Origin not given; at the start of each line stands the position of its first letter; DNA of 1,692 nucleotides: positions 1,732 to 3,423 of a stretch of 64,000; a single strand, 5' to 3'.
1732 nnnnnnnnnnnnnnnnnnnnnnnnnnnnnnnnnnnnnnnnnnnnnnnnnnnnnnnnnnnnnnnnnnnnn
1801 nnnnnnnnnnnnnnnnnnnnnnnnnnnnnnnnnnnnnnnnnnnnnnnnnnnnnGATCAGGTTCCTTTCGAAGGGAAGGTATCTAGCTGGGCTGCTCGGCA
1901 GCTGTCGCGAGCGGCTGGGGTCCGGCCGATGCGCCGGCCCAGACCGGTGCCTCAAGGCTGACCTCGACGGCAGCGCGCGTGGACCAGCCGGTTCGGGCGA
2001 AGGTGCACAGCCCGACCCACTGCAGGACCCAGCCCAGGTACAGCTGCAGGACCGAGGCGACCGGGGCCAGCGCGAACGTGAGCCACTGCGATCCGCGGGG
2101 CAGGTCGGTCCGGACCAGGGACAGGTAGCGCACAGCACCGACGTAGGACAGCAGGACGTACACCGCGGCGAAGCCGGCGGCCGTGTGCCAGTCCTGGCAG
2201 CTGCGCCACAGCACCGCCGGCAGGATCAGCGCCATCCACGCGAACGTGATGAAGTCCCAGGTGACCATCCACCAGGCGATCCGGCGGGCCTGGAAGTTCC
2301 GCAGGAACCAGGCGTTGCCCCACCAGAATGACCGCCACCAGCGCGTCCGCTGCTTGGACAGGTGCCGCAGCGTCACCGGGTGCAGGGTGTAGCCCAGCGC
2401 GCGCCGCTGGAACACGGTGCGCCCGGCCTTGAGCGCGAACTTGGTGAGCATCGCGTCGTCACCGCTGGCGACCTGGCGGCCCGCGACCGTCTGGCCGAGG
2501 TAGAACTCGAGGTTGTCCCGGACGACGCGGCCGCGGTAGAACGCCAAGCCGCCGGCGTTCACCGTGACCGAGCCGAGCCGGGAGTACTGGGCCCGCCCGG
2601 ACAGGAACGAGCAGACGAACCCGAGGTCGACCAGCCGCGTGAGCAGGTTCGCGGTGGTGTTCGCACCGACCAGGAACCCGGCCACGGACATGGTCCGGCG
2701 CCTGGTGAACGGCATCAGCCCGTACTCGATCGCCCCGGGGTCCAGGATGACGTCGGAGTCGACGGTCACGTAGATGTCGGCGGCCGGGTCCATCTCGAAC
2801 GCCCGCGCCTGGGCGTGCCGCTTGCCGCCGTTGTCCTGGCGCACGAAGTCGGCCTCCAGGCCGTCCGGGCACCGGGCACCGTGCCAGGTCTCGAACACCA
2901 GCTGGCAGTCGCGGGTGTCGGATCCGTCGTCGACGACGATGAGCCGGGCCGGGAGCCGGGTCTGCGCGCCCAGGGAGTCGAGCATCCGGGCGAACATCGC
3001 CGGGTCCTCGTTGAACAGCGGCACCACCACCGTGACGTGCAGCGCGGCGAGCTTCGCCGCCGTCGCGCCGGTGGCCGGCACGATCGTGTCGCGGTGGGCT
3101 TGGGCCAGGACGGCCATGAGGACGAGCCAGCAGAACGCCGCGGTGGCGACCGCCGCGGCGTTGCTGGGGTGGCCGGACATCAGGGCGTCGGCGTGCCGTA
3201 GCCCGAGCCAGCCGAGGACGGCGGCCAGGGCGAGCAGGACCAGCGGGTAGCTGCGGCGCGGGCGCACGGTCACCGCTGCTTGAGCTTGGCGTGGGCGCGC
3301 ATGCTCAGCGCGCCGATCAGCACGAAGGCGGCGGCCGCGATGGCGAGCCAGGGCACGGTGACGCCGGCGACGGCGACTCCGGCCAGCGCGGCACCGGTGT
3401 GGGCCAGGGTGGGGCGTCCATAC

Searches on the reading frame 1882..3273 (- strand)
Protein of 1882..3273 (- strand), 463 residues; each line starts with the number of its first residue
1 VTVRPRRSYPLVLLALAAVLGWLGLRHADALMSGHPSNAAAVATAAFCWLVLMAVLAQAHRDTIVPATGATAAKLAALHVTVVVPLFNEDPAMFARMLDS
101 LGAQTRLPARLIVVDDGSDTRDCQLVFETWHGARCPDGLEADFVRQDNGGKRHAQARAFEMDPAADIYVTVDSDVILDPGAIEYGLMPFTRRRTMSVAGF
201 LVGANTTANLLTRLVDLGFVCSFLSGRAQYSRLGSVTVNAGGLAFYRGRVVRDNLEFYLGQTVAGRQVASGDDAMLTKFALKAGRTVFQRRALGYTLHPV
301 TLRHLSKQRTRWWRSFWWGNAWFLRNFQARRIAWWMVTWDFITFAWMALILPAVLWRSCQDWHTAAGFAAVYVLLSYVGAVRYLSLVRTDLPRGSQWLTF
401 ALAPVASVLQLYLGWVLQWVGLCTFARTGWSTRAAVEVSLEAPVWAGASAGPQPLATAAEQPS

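Call 9: search_protein_families(library=phrogs, proteins=[window:1882-3273:-], max_evalue=0.00001)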
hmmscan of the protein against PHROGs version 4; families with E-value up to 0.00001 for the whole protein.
window:1882-3273:- (463 aa): 0 families

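Call 10: search_protein_families(library=pfam, proteins=[window:1882-3273:-], max_evalue=0.001)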
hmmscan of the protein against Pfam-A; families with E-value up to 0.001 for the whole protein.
window:1882-3273:- (463 aa): 3 families
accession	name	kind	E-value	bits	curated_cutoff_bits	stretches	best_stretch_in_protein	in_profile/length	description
PF13641.12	Glyco_tranf_2_3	-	2.4e-15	57.6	27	1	80-314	3-229/230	Glycosyltransferase like family 2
PF00535.33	Glycos_transf_2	-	6e-12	46.3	23.3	1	81-252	1-165/168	Glycosyl transferase family 2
PF13632.12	Glyco_trans_2_3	-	2.9e-09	37.5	27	1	169-378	3-193/198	Glycosyl transferase family group 2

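Call 20: find_encoding_contigs(protein=window:1882-3273:-, flank=10000, max_places=10)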
Protein window:1882-3273:- (463 aa): 8 contigs read that carry it; 2 places shown.
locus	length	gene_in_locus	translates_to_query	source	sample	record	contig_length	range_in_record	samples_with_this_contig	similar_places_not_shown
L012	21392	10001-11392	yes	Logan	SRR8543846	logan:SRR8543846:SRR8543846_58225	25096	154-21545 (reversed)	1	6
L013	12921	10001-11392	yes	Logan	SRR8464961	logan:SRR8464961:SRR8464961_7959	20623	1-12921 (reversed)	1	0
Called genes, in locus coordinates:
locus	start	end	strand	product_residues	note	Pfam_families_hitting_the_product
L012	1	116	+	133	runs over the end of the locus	-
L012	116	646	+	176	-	-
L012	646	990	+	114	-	-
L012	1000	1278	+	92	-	-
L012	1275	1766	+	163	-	-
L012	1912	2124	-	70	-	PF19575:HTH_58 (weak)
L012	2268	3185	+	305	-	-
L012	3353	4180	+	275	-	-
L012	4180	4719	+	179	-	-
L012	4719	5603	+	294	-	PF03796:DnaB_C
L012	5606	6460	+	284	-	-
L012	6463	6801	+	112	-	-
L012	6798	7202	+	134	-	-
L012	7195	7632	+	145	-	PF03118:RNA_pol_A_CTD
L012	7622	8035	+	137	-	PF03118:RNA_pol_A_CTD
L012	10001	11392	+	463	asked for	PF00535:Glycos_transf_2, PF13641:Glyco_tranf_2_3, PF13632:Glyco_trans_2_3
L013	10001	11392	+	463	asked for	PF00535:Glycos_transf_2, PF13641:Glyco_tranf_2_3, PF13632:Glyco_trans_2_3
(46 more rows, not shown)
